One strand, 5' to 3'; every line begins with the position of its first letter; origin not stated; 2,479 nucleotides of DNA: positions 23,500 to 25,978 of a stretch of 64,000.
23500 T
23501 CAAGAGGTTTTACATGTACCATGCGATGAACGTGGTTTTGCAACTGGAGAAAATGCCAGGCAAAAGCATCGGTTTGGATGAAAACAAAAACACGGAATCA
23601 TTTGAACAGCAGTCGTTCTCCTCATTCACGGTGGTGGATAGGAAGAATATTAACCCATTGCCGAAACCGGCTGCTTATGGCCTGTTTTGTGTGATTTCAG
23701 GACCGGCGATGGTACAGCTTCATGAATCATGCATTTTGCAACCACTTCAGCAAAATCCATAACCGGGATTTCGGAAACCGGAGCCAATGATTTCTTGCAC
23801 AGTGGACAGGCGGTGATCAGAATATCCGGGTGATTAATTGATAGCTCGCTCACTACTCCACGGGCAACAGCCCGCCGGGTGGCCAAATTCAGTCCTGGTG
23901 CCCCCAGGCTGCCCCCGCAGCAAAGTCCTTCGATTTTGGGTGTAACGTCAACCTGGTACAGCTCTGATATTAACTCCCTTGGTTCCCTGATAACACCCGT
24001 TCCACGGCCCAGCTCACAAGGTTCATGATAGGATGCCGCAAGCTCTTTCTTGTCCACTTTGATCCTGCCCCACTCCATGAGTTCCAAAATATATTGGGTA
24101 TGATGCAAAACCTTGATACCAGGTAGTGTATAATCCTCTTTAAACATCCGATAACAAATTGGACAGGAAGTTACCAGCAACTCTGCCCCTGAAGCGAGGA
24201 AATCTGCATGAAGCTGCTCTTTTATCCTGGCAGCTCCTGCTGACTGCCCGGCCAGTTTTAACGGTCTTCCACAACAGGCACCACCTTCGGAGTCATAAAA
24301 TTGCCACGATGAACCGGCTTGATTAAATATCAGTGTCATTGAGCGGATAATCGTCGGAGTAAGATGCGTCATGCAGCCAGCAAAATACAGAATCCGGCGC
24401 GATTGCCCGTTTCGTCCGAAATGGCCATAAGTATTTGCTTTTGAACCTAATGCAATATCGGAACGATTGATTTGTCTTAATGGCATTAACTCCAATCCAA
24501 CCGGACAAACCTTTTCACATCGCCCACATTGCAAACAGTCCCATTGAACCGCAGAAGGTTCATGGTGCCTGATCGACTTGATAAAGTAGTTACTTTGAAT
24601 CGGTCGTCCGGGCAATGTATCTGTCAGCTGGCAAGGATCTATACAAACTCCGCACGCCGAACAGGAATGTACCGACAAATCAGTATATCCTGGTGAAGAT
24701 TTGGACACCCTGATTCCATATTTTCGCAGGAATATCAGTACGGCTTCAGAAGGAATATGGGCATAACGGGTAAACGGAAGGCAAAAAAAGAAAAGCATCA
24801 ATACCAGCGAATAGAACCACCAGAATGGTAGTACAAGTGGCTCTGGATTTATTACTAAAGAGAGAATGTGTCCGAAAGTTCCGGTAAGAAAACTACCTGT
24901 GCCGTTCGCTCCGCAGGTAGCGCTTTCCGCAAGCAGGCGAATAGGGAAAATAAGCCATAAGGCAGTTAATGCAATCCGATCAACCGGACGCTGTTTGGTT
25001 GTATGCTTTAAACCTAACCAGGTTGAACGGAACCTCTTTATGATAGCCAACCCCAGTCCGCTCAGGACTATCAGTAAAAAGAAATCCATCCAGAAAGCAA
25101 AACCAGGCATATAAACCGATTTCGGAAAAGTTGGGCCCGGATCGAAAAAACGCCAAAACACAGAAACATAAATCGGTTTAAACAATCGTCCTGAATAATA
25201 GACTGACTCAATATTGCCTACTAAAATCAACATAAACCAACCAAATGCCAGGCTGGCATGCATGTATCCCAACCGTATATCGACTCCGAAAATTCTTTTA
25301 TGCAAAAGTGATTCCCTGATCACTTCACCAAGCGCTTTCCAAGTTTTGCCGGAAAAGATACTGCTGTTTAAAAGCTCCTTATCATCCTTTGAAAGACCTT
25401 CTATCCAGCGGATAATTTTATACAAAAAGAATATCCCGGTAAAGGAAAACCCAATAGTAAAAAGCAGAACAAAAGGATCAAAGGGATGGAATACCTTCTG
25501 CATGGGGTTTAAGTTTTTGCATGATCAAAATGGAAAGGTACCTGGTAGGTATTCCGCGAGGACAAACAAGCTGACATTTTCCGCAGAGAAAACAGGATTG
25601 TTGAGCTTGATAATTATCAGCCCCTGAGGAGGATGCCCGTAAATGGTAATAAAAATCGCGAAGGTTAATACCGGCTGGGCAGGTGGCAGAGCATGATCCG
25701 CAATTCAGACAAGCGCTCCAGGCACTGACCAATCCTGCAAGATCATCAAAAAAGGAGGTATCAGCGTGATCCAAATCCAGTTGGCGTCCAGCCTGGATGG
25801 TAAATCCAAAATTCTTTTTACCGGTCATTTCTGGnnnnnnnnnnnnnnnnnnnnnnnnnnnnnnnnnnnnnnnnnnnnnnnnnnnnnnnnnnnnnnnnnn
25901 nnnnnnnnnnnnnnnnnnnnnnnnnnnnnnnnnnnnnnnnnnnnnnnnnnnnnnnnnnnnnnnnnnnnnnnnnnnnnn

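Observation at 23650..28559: Membrane-anchored Hdr-like operon (HdrC-HdrB-short HdrA-HdrC'-[membrane+HdrD-like]) in a Bacteroidota genome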

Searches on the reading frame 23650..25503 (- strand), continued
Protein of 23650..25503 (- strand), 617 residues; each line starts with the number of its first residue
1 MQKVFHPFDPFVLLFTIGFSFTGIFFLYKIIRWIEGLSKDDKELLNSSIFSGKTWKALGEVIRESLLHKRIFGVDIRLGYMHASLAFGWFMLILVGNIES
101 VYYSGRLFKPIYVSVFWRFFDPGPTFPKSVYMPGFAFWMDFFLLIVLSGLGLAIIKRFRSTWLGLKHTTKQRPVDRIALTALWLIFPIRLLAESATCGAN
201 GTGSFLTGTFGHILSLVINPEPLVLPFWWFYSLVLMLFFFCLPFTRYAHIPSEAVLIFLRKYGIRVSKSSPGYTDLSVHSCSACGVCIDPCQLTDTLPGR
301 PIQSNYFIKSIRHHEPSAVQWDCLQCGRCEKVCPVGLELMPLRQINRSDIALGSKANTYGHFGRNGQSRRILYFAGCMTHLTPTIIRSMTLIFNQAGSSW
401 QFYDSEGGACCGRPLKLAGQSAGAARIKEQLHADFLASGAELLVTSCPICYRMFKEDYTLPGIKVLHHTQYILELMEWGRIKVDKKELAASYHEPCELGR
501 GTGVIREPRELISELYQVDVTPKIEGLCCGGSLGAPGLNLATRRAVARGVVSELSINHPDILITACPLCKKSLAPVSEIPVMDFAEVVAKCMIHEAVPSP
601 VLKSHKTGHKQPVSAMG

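Call 26: find_related_loci(query=A1, collection=genome_contigs, flank=8000)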
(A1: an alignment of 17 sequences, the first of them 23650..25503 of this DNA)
Query A1 (617 aa) in genome_contigs; peptide patterns used: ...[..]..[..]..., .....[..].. (x = any residue, [..] = any of these).
599 stretches matched a pattern (row limit reached: there are more); 581 encode a relative of the query (tblastn E <= 1e-3); the best 80 are kept; 80 distinct loci.
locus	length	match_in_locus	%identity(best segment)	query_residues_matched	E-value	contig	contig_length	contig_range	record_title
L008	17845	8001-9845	74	1-615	0e+0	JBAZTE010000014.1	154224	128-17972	MAG: Bacteroidales bacterium isolate SO_2017_GW1_194 NODE_781_length_154224_cov_2.309474_OW334_2017, whole genome shotgu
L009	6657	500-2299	61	8-606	0e+0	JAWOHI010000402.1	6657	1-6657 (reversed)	MAG: Bacteroidales bacterium isolate CWP4-2.bin.3 k191_4440432, whole genome shotgun sequence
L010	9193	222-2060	79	1-613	0e+0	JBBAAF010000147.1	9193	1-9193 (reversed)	MAG: Bacteroidales bacterium isolate SO_2017_GW3_35 scaffold_3697_c1_OW296A_2017, whole genome shotgun sequence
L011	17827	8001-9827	44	8-593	3e-171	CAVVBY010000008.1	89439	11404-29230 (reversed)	MAG: uncultured Bacteroidales bacterium isolate MFD02809.bin.2.102 genome assembly, contig: contig_162573, whole genome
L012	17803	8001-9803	46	6-605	6e-171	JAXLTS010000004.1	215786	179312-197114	MAG: Bacteroidales bacterium isolate STL-BAC10 C4.95.fa-4, whole genome shotgun sequence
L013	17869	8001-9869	44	8-606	3e-169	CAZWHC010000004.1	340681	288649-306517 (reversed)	MAG TPA_asm: uncultured Rikenellaceae bacterium isolate binchicken_co115_197 genome assembly, contig: NODE_21_length_340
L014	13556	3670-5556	44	8-614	5e-169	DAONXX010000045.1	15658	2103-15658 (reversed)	MAG TPA_asm: Bacteroidales bacterium isolate AMR_MDS_4137 NODE_4900_length_15658_cov_5.899571, whole genome shotgun sequ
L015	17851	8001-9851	44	8-606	8e-169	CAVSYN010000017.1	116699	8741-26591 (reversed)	MAG: uncultured Bacteroidales bacterium isolate MFD02809.bin.1.200 genome assembly, contig: contig_184028, whole genome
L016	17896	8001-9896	43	8-611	7e-169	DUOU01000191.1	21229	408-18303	MAG TPA_asm: Bacteroidetes bacterium isolate AS08sgBPME_22 211177_AS08, whole genome shotgun sequence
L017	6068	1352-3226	44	8-613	3e-170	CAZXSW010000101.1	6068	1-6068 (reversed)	MAG TPA_asm: uncultured Rikenellaceae bacterium isolate SRP294416_co3_110 genome assembly, contig: NODE_31506_length_606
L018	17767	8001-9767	45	1-592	4e-168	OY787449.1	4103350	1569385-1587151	MAG: Bacteroidales bacterium isolate 11808e1f-4753-45d3-854d-c0f0c60c4fd1 genome assembly, chromosome: 1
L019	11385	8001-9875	44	8-613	5e-168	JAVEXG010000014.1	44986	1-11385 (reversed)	MAG: Bacteroidales bacterium isolate BF4_167 NODE_2328_length_44986_cov_8.691255_Biofilm4, whole genome shotgun sequence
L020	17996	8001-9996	46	7-592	3e-167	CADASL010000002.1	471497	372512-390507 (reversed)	MAG: uncultured Bacteroidales bacterium isolate RUG13583 genome assembly, contig: RUG13583_asm_2, whole genome shotgun s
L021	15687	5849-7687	45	8-599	2e-167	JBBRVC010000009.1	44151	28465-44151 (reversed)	MAG: Bacteroidales bacterium isolate La3_metabat2.086 La3_metabat2.086_K_480463_L_44151_cov_20.0051, whole genome shotgu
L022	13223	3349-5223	44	8-613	4e-167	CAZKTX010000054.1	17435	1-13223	MAG TPA_asm: uncultured Rikenellaceae bacterium isolate SRP220891_co1_349 genome assembly, contig: NODE_6153_length_1743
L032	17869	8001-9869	43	8-611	4e-166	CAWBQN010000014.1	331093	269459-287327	MAG: uncultured Bacteroidales bacterium isolate MFD01872.bin.1.230 genome assembly, contig: contig_25217, whole genome s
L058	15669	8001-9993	45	7-592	2e-161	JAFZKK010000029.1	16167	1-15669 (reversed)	MAG: Salinivirgaceae bacterium isolate RGIG7847 Water_buffalos_Reticulum-4__c232281, whole genome shotgun sequence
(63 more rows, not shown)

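Call 33: predict_structure(alignment_id=A1)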
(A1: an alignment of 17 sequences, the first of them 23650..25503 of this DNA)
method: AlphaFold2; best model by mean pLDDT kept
length: 617 residues; sequences in the alignment: 17
mean_pLDDT: 70.7   pTM: 0.50
mean pLDDT of the five models: 70.7, 69.1, 68.1, 66.6, 65.9
residues with pLDDT >= 90: 61; 70-90: 337; 50-70: 81; < 50: 138
segments of 3 or more residues with pLDDT < 50: 1-3, 125-127, 164-169, 274-330, 337-368, 498-501, 534-537, 596-617
pLDDT, mean of each block of 10 residues (from residue 1): 53 90 86 77 82 86 78 73 86 88 79 85 57 80 93 75 50 76 92 90 86 88 92 95 76 76 64 48 36 35 40 42 39 49 42 26 39 69 77 81 64 66 76 79 83 82 86 83 87 67 69 85 71 56 80 88 86 86 90 55 30 30
secondary structure, 60 per line:
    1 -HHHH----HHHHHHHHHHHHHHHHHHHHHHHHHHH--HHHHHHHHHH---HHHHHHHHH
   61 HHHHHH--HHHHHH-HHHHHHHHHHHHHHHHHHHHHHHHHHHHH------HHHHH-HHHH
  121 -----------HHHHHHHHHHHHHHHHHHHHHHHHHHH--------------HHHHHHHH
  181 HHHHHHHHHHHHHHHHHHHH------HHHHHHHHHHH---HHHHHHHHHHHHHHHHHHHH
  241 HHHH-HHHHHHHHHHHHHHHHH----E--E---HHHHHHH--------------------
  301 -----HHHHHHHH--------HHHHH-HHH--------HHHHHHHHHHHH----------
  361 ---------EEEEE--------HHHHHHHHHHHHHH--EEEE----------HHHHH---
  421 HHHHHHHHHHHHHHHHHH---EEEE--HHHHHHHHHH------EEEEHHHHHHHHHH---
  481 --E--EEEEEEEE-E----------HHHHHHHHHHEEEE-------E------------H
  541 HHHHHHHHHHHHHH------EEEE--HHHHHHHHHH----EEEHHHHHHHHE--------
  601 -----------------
elements in order: H2-5 H10-36 H39-48 H52-66 H69-74 H76-104 H111-115 H117-120 H132-158 H173-200 H207-217 H221-244 H246-262 H274-280 H306-313 H322-326 H339-350 E370-374 H383-396 E399-402 H413-417 H421-438 E442-445 H448-457 E464-467 H468-477 E486-493 H506-515 E516-519 H540-554 E561-564 H567-576 E581-583 H584-591

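Call 37: fold_search(model_id=the predicted structure, library=pdb)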
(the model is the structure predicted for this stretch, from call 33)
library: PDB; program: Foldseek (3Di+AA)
matches with E <= 10: 380; with E <= 0.001: 11
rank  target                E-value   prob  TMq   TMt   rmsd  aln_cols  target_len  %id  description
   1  9ojn                  4.6e-15  1.00  0.43  0.37  15.9       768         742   17  Structure of Mycobacterium smegmatis EtfD (released 2025-05-21)
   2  9a6l_A                5.3e-07  1.00  0.30  0.73   3.8       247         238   21  Integrative model of LUTA-LUTB by crosslinking MS and deep learning (released 2024-09-18)
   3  8rwn_B                2.8e-06  1.00  0.29  0.59   4.7       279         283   18  CryoEM structure of the Hdr(ABC)2 subunits of the Elp-Hdr complex of Methanothermobacter marburgensis (released 2025-05-14)
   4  8rvy_B                1.4e-05  1.00  0.29  0.57   5.0       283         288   18  CryoEM structure of the Elp-Hdr complex of Methanothermobacter marburgensis state 1 (composite structure) (released 2025-05-14)
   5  8rvu_B                1.5e-05  1.00  0.28  0.58   5.2       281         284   17  CryoEM structure of the Elp-Hdr complex of Methanothermobacter marburgensis state 2 (composite structure) (released 2025-05-14)
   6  8rvy_b                4.5e-05  1.00  0.31  0.63   4.4       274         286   16  CryoEM structure of the Elp-Hdr complex of Methanothermobacter marburgensis state 1 (composite structure) (released 2025-05-14)
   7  7bkb_B                8.8e-05  1.00  0.29  0.57   4.7       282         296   15  Formate dehydrogenase - heterodisulfide reductase - formylmethanofuran dehydrogenase complex from Methanospirillum hun (released 2021-09-29)
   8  5odc_B                1.0e-04  1.00  0.28  0.55   5.1       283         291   14  Heterodisulfide reductase / [NiFe]-hydrogenase complex from Methanothermococcus thermolithotrophicus at 2.3 A resoluti (released 2017-08-30)
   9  3ojc_A                2.2e-04  1.00  0.21  0.43   8.0       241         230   16  Crystal structure of a putative Asp/Glu Racemase from Yersinia pestis (released 2010-09-15)
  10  5ell_A                7.6e-04  1.00  0.20  0.41   7.9       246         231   13  Crystal structure of L-aspartate/glutamate-specific racemase from Escherichia coli (released 2015-11-18)
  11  5hj7_A                8.6e-04  1.00  0.20  0.38   8.7       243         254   15  Glutamate Racemase Mycobacterium tuberculosis (MurI) with bound D-glutamate, 2.3 Angstrom resolution, X-ray diffractio (released 2016-05-25)
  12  5hj7_B                1.1e-03  1.00  0.20  0.39   8.6       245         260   14  Glutamate Racemase Mycobacterium tuberculosis (MurI) with bound D-glutamate, 2.3 Angstrom resolution, X-ray diffractio (released 2016-05-25)
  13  3s81_B                1.2e-03  1.00  0.23  0.47   7.2       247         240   12  Crystal Structure of Putative Aspartate Racemase from Salmonella Typhimurium (released 2011-06-15)
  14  2gzm_B                1.3e-03  1.00  0.19  0.36   8.6       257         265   14  Crystal Structure of the Glutamate Racemase from Bacillus anthracis (released 2007-05-29)
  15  5ijw_B                1.4e-03  1.00  0.18  0.34   8.7       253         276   11  Glutamate Racemase (MurI) from Mycobacterium smegmatis with bound D-glutamate, 1.8 Angstrom resolution, X-ray diffract (released 2016-05-25)
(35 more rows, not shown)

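Call 79: search_protein_families(library=pfam, proteins=[L032:10320-10865:+, L058:6615-7868:+], max_evalue=0.01)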
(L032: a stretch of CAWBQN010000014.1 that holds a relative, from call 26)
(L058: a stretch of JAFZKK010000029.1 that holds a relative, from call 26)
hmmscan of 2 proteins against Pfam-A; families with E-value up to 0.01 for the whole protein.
L032:10320-10865:+ (181 aa): 1 family
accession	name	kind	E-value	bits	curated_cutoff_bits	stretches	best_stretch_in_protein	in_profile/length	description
PF13103.11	TonB_2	-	0.0015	19.1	22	0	25-52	20-47/85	TonB C terminal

L058:6615-7868:+ (417 aa): 1 family
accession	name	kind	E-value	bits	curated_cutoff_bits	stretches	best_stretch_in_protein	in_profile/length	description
PF18998.6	Flg_new_2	-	1.8e-15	57.1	23.6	1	33-95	3-71/73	Divergent InlB B-repeat domain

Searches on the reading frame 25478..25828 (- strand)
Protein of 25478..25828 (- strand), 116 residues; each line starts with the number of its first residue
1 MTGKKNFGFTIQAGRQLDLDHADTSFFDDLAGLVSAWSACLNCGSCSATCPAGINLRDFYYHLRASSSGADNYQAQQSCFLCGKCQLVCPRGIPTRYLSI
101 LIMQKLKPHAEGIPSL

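Call 3: search_protein_families(library=pfam, proteins=[window:25478-25828:-], max_evalue=0.01)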
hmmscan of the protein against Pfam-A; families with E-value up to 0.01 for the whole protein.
window:25478-25828:- (116 aa): 14 families
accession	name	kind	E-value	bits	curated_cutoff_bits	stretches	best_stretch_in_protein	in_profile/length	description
PF13183.11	Fer4_8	-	5.5e-12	46.5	27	2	38-93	3-68/68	4Fe-4S dicluster domain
PF13534.11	Fer4_17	-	7.3e-10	39.7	22.2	2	70-93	37-60/61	4Fe-4S dicluster domain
PF13187.11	Fer4_9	-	5.4e-08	33.2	27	2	39-92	1-50/52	4Fe-4S dicluster domain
PF12838.12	Fer4_7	-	6e-07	30.3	27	1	40-93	2-52/52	4Fe-4S dicluster domain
PF13237.11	Fer4_10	-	6.9e-07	29.5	25.5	1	38-90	7-53/53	4Fe-4S dicluster domain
PF12797.12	Fer4_2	-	4.4e-06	26.8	24.5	0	76-90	7-21/22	4Fe-4S binding domain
PF00037.32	Fer4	-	4.4e-06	26.7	21.1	1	78-93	7-22/24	4Fe-4S binding domain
PF13746.11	Fer4_18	-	4.8e-06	27.2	27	0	37-58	58-79/114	4Fe-4S dicluster domain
PF12800.12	Fer4_4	-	2.1e-05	24.9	24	0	38-53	2-17/17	4Fe-4S binding domain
PF25160.1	LdpA_Fe-S-bd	-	4.8e-05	23.5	27.6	0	75-92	24-41/49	LdpA Fe-S cluster-binding domain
PF12837.12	Fer4_6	-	6.1e-05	23.2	25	0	39-54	8-23/24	4Fe-4S binding domain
PF12798.12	Fer4_3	-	0.00014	22.9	27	0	79-93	1-15/15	4Fe-4S binding domain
PF13484.11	Fer4_16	-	0.00033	21.8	30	0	40-91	2-65/66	4Fe-4S double cluster binding domain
PF14697.11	Fer4_21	-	0.0045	17.5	35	0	38-90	6-52/59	4Fe-4S dicluster domain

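Call 4: search_protein_families(library=ncbifam, proteins=[window:25478-25828:-], max_evalue=0.01)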
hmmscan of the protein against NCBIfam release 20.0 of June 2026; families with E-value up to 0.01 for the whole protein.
window:25478-25828:- (116 aa): 39 families (the best 25 are shown)
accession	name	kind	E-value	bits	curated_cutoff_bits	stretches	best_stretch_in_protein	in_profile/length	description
TIGR00314.1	cdhA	equivalog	1.8e-09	36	781.3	1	20-95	380-455/784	CO dehydrogenase/acetyl-CoA synthase complex subunit alpha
NF003454.1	PRK05035.1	equivalog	6.3e-09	34.9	345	1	38-94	367-423/556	electron transport complex subunit RsxC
NF045670.1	quin_L_LdhH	equivalog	4e-08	32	800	1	24-67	340-383/706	L-lactate dehydrogenase (quinone) large subunit LdhH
TIGR01945.1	rnfC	subfamily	1.8e-07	30.1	245.95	1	38-95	363-420/435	RnfABCDGE type electron transport complex subunit C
TIGR02512.1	FeFe_hydrog_A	subfamily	3.2e-06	26.3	405.95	1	36-92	5-65/375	[FeFe] hydrogenase, group A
NF005745.0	PRK07569.1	equivalog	9.8e-06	25.1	333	0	73-92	186-205/238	bidirectional hydrogenase complex protein HoxU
NF058577.1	FdxA_fam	equivalog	1.4e-05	25.2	65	1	38-91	7-50/52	4Fe-4S ferredoxin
NF040864.1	HgcB_ferredoxin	equivalog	1.5e-05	24.8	99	1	26-91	2-58/93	mercury methylation ferredoxin HgcB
NF005746.0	PRK07570.1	subfamily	3.4e-05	23.2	243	0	37-53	156-172/250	succinate dehydrogenase/fumarate reductase iron-sulfur subunit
NF008369.0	PRK11168.1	equivalog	5.7e-05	22.2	278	1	37-67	57-87/401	anaerobic glycerol-3-phosphate dehydrogenase subunit C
TIGR03290.1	CoB_CoM_SS_C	equivalog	9.3e-05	22.4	160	0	77-107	2-32/144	CoB--CoM heterodisulfide reductase subunit C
NF045796.1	DsrK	equivalog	0.00011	20.9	400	0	12-56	92-136/453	sulfate reduction electron transfer complex DsrMKJOP subunit DsrK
NF042909.1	FMH_DH_FwdF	exception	0.00015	21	375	1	38-91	15-69/336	tungsten-dependent formylmethanofuran dehydrogenase subunit FwdF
TIGR04395.1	cutC_activ_rSAM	equivalog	0.00019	20.8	360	1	38-91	54-100/309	choline TMA-lyase-activating enzyme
TIGR02936.1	fdxN_nitrog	equivalog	0.00024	21.2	80.55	0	33-52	65-84/91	ferredoxin III, nif-specific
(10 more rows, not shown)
